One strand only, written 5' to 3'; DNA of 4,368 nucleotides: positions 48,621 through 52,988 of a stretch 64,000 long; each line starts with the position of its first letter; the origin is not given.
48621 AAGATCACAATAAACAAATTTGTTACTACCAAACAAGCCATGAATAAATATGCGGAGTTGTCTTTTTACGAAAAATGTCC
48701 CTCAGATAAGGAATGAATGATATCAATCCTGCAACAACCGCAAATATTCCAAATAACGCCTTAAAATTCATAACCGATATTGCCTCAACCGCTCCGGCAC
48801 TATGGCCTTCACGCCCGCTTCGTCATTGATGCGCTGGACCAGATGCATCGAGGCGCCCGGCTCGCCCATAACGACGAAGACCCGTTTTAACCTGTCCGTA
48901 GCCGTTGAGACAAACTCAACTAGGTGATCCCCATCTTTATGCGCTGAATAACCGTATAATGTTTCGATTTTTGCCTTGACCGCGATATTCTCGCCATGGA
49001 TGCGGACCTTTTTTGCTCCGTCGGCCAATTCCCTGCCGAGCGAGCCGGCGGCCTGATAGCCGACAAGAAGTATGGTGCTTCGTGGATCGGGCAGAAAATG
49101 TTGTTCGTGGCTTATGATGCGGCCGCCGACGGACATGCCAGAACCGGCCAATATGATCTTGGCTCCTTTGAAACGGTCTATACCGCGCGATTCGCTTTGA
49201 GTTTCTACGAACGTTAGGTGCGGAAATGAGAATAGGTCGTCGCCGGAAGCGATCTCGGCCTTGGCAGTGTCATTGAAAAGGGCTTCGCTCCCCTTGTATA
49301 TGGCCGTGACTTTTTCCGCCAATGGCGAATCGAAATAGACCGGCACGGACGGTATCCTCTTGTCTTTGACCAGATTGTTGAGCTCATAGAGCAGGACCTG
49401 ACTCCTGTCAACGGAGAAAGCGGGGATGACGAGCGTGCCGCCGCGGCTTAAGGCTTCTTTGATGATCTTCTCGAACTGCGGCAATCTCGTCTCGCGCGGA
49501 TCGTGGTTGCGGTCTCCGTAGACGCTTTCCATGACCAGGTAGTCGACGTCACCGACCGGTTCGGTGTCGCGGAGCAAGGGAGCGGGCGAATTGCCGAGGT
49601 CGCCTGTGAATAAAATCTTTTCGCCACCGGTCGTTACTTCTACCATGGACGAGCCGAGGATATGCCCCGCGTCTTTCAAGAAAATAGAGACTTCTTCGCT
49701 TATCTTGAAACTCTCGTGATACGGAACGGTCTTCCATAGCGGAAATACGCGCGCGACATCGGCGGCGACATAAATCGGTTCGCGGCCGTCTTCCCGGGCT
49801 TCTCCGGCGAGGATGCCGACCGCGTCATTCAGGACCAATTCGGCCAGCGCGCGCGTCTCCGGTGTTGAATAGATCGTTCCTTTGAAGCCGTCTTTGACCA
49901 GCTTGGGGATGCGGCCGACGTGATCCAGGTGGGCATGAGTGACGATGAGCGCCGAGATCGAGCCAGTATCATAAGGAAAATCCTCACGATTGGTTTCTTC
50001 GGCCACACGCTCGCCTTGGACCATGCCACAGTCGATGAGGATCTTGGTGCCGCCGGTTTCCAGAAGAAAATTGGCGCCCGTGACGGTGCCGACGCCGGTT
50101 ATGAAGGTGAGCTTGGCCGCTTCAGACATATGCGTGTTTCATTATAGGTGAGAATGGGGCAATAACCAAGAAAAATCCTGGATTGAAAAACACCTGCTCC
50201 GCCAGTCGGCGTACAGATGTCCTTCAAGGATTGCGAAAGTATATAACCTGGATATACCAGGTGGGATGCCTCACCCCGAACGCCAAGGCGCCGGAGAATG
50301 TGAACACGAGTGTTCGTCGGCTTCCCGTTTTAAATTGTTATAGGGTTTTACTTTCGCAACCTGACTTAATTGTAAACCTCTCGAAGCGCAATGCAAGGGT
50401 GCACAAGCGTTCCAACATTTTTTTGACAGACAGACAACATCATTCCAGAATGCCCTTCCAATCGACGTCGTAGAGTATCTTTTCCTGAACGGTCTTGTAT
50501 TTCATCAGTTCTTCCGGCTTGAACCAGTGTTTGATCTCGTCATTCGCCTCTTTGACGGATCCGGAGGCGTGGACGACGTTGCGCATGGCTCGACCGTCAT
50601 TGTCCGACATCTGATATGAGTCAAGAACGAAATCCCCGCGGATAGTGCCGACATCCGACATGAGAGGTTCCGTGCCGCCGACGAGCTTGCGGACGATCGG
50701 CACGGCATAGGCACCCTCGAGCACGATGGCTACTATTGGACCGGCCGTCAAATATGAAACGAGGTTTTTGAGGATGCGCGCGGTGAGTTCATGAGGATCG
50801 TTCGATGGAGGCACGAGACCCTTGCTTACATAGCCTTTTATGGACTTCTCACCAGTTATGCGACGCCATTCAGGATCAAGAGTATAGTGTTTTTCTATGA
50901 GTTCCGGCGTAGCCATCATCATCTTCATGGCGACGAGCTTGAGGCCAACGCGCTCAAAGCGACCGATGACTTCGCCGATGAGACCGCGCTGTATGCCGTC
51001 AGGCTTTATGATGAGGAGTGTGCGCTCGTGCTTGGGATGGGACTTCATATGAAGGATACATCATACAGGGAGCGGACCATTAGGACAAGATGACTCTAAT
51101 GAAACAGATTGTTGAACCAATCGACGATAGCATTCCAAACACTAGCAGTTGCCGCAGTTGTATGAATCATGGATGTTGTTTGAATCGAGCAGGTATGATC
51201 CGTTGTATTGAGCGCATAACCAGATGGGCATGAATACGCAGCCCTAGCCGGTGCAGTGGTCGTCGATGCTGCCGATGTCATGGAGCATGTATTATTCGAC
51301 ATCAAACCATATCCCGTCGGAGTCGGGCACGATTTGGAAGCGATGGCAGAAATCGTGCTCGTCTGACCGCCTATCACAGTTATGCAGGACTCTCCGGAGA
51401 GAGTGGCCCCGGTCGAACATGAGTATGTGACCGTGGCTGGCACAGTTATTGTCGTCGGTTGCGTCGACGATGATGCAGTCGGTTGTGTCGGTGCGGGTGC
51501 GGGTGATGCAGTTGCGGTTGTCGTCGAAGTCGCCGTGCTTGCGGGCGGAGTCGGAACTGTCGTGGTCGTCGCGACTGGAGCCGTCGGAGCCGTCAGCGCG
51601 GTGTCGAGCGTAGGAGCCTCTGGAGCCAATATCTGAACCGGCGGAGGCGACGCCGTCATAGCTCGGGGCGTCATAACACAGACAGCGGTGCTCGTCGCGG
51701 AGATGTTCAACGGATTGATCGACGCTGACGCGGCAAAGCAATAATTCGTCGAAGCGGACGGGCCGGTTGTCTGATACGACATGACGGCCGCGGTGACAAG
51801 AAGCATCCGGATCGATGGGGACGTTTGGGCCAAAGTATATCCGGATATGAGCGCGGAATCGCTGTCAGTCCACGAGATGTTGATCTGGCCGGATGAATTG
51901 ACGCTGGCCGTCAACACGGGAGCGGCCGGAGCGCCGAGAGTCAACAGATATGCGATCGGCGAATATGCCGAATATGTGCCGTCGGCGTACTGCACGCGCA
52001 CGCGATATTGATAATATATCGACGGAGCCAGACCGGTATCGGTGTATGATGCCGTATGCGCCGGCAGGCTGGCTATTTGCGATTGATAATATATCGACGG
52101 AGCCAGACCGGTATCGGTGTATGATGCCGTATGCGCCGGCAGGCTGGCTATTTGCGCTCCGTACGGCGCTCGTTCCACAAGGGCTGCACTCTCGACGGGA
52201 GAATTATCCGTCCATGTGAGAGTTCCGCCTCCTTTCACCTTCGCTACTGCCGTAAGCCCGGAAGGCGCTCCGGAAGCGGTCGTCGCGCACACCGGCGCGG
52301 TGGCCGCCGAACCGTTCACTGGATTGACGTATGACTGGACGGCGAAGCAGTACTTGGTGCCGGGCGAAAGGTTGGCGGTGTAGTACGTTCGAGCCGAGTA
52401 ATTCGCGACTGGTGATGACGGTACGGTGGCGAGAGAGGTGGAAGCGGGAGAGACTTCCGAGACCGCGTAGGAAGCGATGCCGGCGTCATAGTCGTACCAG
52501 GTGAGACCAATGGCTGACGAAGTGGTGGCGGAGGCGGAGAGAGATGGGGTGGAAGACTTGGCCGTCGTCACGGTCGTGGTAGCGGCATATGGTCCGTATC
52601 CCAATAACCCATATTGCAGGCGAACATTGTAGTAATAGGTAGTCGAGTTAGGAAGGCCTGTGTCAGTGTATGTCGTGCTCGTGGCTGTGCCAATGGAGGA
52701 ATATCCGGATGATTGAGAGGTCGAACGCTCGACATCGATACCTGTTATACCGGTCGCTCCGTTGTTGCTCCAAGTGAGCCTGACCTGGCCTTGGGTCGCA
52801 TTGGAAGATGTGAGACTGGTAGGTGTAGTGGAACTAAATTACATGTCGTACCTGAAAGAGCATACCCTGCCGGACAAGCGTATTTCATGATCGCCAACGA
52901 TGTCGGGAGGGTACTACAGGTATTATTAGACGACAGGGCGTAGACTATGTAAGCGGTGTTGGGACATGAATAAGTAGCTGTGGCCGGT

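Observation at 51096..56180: Surface-protein locus with perfect tandem duplications and a G11 tract in its promoter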

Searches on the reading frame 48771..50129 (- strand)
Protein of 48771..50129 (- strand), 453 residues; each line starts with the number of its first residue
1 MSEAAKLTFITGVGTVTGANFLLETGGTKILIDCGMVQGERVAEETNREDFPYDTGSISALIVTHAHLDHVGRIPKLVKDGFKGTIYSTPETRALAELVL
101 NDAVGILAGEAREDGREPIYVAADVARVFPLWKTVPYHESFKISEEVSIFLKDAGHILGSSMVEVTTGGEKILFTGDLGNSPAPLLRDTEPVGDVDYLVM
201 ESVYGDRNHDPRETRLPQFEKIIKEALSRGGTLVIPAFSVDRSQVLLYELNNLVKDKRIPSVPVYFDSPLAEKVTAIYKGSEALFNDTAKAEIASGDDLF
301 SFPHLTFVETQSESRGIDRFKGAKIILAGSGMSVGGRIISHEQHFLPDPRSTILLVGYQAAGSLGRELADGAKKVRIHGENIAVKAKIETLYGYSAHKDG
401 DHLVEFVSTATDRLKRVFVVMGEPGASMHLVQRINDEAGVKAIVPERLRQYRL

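Call 37: find_encoding_contigs(protein=window:48771-50129:-, flank=10000, max_places=10)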
Protein window:48771-50129:- (453 aa): 1 contig read that carries it; 1 place shown.
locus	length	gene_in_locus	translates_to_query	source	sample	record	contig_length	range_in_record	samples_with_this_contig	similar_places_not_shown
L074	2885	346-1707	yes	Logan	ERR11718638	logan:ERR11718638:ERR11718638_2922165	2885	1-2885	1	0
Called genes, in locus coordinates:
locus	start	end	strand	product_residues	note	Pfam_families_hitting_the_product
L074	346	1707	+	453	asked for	PF00753:Lactamase_B, PF23023:Anti-Pycsar_Apyc1, PF12706:Lactamase_B_2 (weak), PF16661:Lactamase_B_6, PF10996:Beta-Casp, PF07521:RMMBL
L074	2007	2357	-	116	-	PF00453:Ribosomal_L20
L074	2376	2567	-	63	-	PF01632:Ribosomal_L35p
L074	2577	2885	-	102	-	?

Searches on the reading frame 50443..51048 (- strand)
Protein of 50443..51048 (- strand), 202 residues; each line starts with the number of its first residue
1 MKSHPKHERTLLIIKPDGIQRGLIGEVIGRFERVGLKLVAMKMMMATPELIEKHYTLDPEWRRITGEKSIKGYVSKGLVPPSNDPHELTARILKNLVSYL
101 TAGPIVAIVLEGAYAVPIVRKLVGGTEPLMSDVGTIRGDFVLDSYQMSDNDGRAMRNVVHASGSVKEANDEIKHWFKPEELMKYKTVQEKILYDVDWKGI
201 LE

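Call 10: find_encoding_contigs(protein=window:50443-51048:-, flank=10000, max_places=10)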
Protein window:50443-51048:- (202 aa): no gene with exactly this product is on record in the collection.

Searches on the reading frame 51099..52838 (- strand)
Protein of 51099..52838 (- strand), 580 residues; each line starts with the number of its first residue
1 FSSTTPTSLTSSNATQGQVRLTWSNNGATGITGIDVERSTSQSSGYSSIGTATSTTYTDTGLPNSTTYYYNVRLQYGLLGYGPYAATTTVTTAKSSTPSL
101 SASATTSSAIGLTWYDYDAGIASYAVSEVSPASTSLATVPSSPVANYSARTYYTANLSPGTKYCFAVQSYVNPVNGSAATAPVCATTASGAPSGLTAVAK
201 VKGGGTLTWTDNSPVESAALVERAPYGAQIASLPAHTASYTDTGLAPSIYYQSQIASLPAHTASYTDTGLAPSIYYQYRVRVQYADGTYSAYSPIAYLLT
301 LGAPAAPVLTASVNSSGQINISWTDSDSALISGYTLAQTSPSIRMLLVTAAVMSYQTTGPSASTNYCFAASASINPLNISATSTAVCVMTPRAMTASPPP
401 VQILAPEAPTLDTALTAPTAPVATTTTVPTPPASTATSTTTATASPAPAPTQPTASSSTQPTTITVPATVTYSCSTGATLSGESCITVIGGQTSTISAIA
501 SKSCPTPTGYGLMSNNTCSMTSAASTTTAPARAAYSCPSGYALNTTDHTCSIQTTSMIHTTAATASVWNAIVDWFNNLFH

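Call 6: search_protein_families(library=pfam, proteins=[window:51099-52838:-], max_evalue=0.1)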
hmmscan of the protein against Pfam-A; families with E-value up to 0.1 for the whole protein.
window:51099-52838:- (580 aa): 6 families
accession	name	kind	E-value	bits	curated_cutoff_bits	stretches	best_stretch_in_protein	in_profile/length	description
PF00041.27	fn3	-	8.1e-13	48.8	25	2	100-173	6-72/84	Fibronectin type III domain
PF09294.16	Interfer-bind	-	9.6e-06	26.3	21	1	147-187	62-103/104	Interferon-alpha/beta receptor, fibronectin type III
PF25788.1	Ig_Rha78A_N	-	0.0059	17.3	27.4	0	262-298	63-99/105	Rha78A-like, N-terminal immunoglobulin domain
PF00084.26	Sushi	-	0.033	15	20.7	0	504-546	1-38/56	Sushi repeat (SCR repeat)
PF12662.13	cEGF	-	0.064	13.6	26.6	0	536-550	5-19/24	Complement Clr-like EGF-like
PF16655.11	PhoD_N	-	0.085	13.9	30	0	48-74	52-78/90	PhoD-like phosphatase, N-terminal domain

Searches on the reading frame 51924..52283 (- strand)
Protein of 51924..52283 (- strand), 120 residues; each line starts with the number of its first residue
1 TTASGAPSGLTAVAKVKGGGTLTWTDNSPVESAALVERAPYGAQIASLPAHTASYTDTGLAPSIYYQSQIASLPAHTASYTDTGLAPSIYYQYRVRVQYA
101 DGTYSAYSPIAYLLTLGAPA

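Call 76: search_protein_families(library=pfam, proteins=[window:51924-52283:-], max_evalue=1)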
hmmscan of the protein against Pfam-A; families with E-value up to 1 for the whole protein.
seq(120 aa): 5 families
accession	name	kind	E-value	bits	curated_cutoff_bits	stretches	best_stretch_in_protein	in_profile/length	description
PF00041.27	fn3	-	0.0018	18.9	25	1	64-107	34-77/84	Fibronectin type III domain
PF21492.2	bL31_N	-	0.03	14.4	27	1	87-103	16-32/60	Ribosomal protein L31p, N-terminal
PF16656.11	Pur_ac_phosph_N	-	0.05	14.6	30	1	21-98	16-81/93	Purple acid Phosphatase, N-terminal domain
PF25788.1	Ig_Rha78A_N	-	0.065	13.9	27.4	1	76-113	62-99/105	Rha78A-like, N-terminal immunoglobulin domain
PF12601.13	Rubi_NSP_C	-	0.86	10.2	25.4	0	77-97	29-49/66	Rubivirus non-structural protein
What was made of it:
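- The 75-bp duplication still disrupts an FN3 domain, whatever the frameshifts turn out to be (call 76).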
